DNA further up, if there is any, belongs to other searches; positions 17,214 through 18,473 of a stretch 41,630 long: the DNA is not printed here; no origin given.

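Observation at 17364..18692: Secreted S8 subtilisin-like protease plus a small HExxH protein inside the phage lysis module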

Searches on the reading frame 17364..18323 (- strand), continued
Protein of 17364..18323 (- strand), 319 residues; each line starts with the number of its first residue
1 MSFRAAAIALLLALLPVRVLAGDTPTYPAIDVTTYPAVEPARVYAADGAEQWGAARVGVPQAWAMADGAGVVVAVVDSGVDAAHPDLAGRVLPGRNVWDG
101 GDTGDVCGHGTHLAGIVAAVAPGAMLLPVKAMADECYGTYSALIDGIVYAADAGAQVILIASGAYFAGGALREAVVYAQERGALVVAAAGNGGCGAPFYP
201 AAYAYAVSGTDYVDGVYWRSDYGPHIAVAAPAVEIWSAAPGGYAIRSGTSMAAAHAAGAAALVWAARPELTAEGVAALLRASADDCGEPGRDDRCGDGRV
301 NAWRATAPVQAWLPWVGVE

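Call 48: find_encoding_contigs(protein=P0012, flank=8000, max_places=2)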
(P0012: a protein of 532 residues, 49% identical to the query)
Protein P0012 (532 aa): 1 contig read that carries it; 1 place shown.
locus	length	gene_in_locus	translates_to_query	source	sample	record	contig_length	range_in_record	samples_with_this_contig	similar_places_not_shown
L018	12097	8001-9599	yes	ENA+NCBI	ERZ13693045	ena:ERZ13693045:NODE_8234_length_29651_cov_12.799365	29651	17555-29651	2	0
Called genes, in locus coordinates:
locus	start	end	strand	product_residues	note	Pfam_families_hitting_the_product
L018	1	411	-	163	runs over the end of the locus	-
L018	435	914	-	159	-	PF12867:DinB_2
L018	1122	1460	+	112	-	-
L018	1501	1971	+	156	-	PF00190:Cupin_1 (weak), PF07883:Cupin_2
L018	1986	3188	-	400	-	PF07005:SBD_N, PF17042:NBD_C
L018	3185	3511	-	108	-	PF04166:PdxA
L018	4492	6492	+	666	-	PF00920:ILVD_EDD_N, PF24877:ILV_EDD_C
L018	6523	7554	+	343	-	PF02615:Ldh_2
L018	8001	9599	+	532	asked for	PF00082:Peptidase_S8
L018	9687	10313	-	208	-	PF13489:Methyltransf_23, PF07021:MetW, PF13847:Methyltransf_31 (faint), PF08241:Methyltransf_11, PF13649:Methyltransf_25 (weak)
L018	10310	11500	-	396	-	PF00561:Abhydrolase_1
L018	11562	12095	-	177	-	?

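Call 59: find_related_loci(query=A2, collection=genome_contigs, flank=6000)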
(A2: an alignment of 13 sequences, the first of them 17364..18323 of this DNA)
Query A2 (319 aa) in genome_contigs; peptide patterns used: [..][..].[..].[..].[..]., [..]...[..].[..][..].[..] (x = any residue, [..] = any of these).
600 stretches matched a pattern (row limit reached: there are more); 485 encode a relative of the query (tblastn E <= 1e-3); the best 80 are kept; 80 distinct loci.
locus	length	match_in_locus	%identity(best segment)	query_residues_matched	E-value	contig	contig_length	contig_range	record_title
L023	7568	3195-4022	39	49-305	3e-53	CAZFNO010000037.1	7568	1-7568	MAG TPA_asm: uncultured Gammaproteobacteria bacterium isolate binchicken_co134_351 genome assembly, contig: NODE_21631_l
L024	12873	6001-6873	35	18-301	4e-49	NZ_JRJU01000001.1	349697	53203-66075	Halalkalibacter okhensis strain Kh10-101 contig01, whole genome shotgun sequence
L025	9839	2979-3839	40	55-309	3e-49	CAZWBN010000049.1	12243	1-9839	MAG TPA_asm: uncultured Clostridia bacterium isolate binchicken_co6_404 genome assembly, contig: NODE_6105_length_12243_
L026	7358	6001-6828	41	51-314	1e-48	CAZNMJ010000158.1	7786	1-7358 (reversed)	MAG TPA_asm: uncultured Anaerolineales bacterium isolate SRP239594_co1_144 genome assembly, contig: NODE_5744_length_778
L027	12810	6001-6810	38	51-305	5e-46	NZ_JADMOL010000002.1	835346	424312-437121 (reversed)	Paenibacillus sp. 1001270B_150601_E10 NODE_2_length_835346_cov_4.31798, whole genome shotgun sequence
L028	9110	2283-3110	38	61-314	3e-44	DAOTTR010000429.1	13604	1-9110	MAG TPA_asm: Caldilineaceae bacterium isolate F11_8 k119_7632641, whole genome shotgun sequence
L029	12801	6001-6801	43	51-301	1e-42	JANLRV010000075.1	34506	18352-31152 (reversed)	MAG: Actinomycetes bacterium isolate OTE_25_metabat_83 OTE_25_k141_663111, whole genome shotgun sequence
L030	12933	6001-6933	39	32-310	6e-42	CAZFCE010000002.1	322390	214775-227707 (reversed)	MAG TPA_asm: uncultured Caldilineaceae bacterium isolate binchicken_co20_290 genome assembly, contig: NODE_44_length_322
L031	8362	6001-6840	38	50-284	2e-40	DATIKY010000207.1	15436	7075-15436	MAG TPA_asm: Sedimentisphaerales bacterium isolate SMAG_U15730 k141_5720, whole genome shotgun sequence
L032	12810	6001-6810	36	51-305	6e-40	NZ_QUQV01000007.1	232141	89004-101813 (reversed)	Bacillus sp. HNG NODE_7_length_232141_cov_94.310998, whole genome shotgun sequence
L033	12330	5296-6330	33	2-310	1e-38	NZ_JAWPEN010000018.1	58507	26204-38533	Exiguobacterium artemiae strain UAN_B18 sequence18, whole genome shotgun sequence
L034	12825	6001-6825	38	49-305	7e-39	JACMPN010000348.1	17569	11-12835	MAG: Candidatus Sericytochromatia bacterium isolate LF-bin-346 FL-bin-346-contig-k141_1541840, whole genome shotgun sequ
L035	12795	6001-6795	39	51-305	2e-38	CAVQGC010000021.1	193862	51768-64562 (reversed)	MAG: uncultured Alphaproteobacteria bacterium isolate MFD05454.bin.3.259 genome assembly, contig: contig_57078, whole ge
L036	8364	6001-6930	35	50-315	2e-38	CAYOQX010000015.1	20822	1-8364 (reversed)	MAG TPA_asm: uncultured Alkaliphilus sp. isolate SRP192927_co8_125 genome assembly, contig: NODE_2023_length_20822_cov_3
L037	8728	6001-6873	35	50-302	8e-38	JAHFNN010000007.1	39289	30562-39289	MAG: Candidatus Nomurabacteria bacterium isolate nzgw481 NODE_1310_length_39290_cov_2.948914, whole genome shotgun seque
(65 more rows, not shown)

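Call 72: search_protein_families(library=phrogs, proteins=[L006:7266-7877:+, L006:7890-8264:+, L006:8270-8647:+, L006:8661-8966:+, L006:8968-9162:+, L006:9162-10004:+, L006:12374-12871:+, L006:12872-13228:+, L006:13234-13635:+, L006:13632-14045:+], max_evalue=0.01)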
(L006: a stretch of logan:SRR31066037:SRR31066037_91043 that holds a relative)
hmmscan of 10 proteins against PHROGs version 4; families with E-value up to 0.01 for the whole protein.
L006:7266-7877:+ (203 aa): 0 families

L006:7890-8264:+ (124 aa): 0 families

L006:8270-8647:+ (125 aa): 1 family
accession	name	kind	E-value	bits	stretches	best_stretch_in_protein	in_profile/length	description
phrog_5274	-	unknown function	0.008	17.4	0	63-104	44-85/113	-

L006:8661-8966:+ (101 aa): 0 families

L006:8968-9162:+ (64 aa): 0 families

L006:9162-10004:+ (280 aa): 1 family
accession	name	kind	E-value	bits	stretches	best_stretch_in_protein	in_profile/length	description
phrog_7339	-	DNA, RNA and nucleotide metabolism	1.5e-15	58.2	1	27-235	33-226/263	DNA repair exonuclease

L006:12374-12871:+ (165 aa): 0 families

L006:12872-13228:+ (118 aa): 1 family
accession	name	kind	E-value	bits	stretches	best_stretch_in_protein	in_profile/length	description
phrog_501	-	connector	2.6e-05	25.3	1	17-103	4-94/115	head closure Hc1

L006:13234-13635:+ (133 aa): 3 families
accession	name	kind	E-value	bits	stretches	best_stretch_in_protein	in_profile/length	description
phrog_5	-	connector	9.5e-13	49.5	1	13-128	98-204/239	tail completion or Neck1 protein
phrog_879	-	connector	0.0044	18.1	1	39-77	29-67/168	tail completion or Neck1 protein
phrog_222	-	connector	0.0065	17.2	0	93-127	156-194/276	tail completion or Neck1 protein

L006:13632-14045:+ (137 aa): 0 families

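Call 76: search_protein_families(library=phrogs, proteins=[L008:3-1784:+, L008:2091-2792:+, L008:3079-3360:+, L008:4301-5815:+, L008:5817-6914:+, L008:6929-7426:+, L008:7485-7889:+, L008:7896-9383:+, L008:9495-10112:+, L008:10302-11798:+], max_evalue=0.001)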
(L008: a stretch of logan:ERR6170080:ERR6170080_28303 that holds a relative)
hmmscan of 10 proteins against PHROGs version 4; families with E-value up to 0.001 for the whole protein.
L008:3-1784:+ (593 aa): 4 families
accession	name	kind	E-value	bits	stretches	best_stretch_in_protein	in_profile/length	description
phrog_841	-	moron, auxiliary metabolic gene and host takeover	3.6e-08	34.3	1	158-272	5-113/309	GtrB-like O-antigen conversion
phrog_22088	-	unknown function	1.4e-07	31.8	1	157-311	62-208/377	-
phrog_22739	-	moron, auxiliary metabolic gene and host takeover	5.9e-06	26.5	1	158-268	5-107/327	GtrB-like O-antigen conversion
phrog_3692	-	moron, auxiliary metabolic gene and host takeover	0.00047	21.4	0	159-261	6-102/205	glycosyltransferase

L008:2091-2792:+ (233 aa): 0 families

L008:3079-3360:+ (93 aa): 0 families

L008:4301-5815:+ (504 aa): 2 families
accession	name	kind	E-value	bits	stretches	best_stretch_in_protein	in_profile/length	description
phrog_18498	-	unknown function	2.5e-26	92.7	1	24-270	425-673/1220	-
phrog_26223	-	unknown function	9.8e-23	81.4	1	16-257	529-763/775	-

L008:5817-6914:+ (365 aa): 0 families

L008:6929-7426:+ (165 aa): 0 families

L008:7485-7889:+ (134 aa): 0 families

L008:7896-9383:+ (495 aa): 1 family
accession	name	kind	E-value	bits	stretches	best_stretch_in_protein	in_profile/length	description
phrog_8700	-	unknown function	8.2e-05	22.1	1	261-464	163-375/453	-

L008:9495-10112:+ (205 aa): 0 families

L008:10302-11798:+ (499 aa): 21 families
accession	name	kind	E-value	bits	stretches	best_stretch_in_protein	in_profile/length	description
phrog_1533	-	tail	1.6e-55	189.4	1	29-399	211-569/1688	tail length tape measure protein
phrog_28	-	tail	2.7e-47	163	1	37-426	239-631/1228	tail length tape measure protein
phrog_4704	-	tail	9.2e-46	157.7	1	53-403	194-528/625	tail length tape measure protein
phrog_36752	-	unknown function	9.1e-45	153.8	1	20-420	18-405/1078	-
phrog_5218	-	unknown function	5.7e-42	145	1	15-412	177-587/1599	-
phrog_9696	-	tail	2.9e-38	132.4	1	25-389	19-362/1415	tail length tape measure protein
phrog_991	-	tail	9.4e-37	127.2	1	27-436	245-630/1966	tail length tape measure protein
phrog_1272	-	tail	8.4e-35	120.9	1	33-413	208-592/1606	tail length tape measure protein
phrog_167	-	tail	3e-28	99.2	1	29-452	222-611/1555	tail length tape measure protein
phrog_19074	-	unknown function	4.4e-28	98.7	1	76-410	146-472/1384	-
phrog_5493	-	tail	1.3e-23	84.3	1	21-378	14-369/1102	tail length tape measure protein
phrog_1293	-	tail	4e-19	69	1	55-389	163-492/1424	tail length tape measure protein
phrog_16692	-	unknown function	6.2e-16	59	1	36-369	131-470/1107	-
phrog_37649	-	tail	4.2e-15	55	1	68-397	440-754/2006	tail length tape measure protein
phrog_5448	-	tail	1.2e-10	39.9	1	173-357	386-564/3103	tail length tape measure protein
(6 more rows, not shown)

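Call 78: find_encoding_contigs(protein=P0009, flank=6000, max_places=2)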
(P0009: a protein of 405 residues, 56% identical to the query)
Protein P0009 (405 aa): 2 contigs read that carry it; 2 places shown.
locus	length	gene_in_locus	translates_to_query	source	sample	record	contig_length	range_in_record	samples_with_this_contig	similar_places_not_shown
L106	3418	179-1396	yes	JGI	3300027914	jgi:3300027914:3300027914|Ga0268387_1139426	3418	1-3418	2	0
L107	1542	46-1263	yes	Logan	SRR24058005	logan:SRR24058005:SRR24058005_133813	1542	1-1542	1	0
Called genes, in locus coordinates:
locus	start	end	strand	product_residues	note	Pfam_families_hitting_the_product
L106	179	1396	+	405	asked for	PF00082:Peptidase_S8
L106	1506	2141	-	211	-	PF13489:Methyltransf_23, PF07021:MetW, PF13649:Methyltransf_25, PF13847:Methyltransf_31 (weak), PF08241:Methyltransf_11, PF08242:Methyltransf_12 (weak)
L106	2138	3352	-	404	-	PF00561:Abhydrolase_1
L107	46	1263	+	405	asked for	PF00082:Peptidase_S8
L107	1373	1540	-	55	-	?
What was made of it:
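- The cellular relatives P0009 and P0012 sit in metabolic gene contexts (calls 48, 78). The closest non-phage relatives are cellular secreted subtilases (calls 48, 78).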

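Call 79: search_protein_families(library=pfam, proteins=[P0009, P0012, L006:12374-12871:+, L006:9162-10004:+, L028:3279-4664:-, L011:5480-6901:+], max_evalue=0.1)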
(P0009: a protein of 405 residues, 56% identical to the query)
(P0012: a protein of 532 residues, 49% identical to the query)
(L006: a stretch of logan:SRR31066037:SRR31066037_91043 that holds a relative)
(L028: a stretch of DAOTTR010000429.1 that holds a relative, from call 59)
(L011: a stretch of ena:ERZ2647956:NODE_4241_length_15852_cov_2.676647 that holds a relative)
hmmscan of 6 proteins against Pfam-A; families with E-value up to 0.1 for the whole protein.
P0009 (405 aa): 1 family
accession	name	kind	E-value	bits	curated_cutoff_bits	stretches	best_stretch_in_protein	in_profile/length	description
PF00082.27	Peptidase_S8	-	2.6e-53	181.7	21.8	1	129-376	1-288/288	Subtilase family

P0012 (532 aa): 2 families
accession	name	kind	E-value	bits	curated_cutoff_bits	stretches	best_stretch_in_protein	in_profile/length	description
PF00082.27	Peptidase_S8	-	2.5e-57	194.8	21.8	1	132-380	1-288/288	Subtilase family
PF00107.32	ADH_zinc_N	-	0.033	14.6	31.8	1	227-286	56-111/129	Zinc-binding dehydrogenase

L006:12374-12871:+ (165 aa): 0 families

L006:9162-10004:+ (280 aa): 2 families
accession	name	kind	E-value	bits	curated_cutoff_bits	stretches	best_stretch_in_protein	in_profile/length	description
PF00149.33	Metallophos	-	0.00034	21.6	21.5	1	25-204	2-190/191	Calcineurin-like phosphoesterase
PF12850.12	Metallophos_2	-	0.0013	19.2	27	0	163-219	82-133/154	Calcineurin-like phosphoesterase superfamily domain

L028:3279-4664:- (461 aa): 1 family
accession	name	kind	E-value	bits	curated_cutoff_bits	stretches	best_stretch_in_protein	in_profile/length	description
PF07394.17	DUF1501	-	6.7e-29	101.7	27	2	253-390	228-367/390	Protein of unknown function (DUF1501)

L011:5480-6901:+ (473 aa): 1 family
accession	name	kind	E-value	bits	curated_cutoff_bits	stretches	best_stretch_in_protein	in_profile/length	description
PF05838.17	Glyco_hydro_108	-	5.3e-16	59.4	21.2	1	338-421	2-85/85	Glycosyl hydrolase 108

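Call 91: find_encoding_contigs(protein=P0008, flank=3000, max_places=2)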
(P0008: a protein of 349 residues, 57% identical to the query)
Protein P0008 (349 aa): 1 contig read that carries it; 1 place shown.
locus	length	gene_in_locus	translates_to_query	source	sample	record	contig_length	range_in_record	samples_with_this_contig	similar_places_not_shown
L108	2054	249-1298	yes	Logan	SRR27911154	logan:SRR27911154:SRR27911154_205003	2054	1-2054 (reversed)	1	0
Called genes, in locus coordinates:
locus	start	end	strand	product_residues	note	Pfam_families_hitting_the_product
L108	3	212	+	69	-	?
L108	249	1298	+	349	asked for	PF00082:Peptidase_S8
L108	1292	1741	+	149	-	-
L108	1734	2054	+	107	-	?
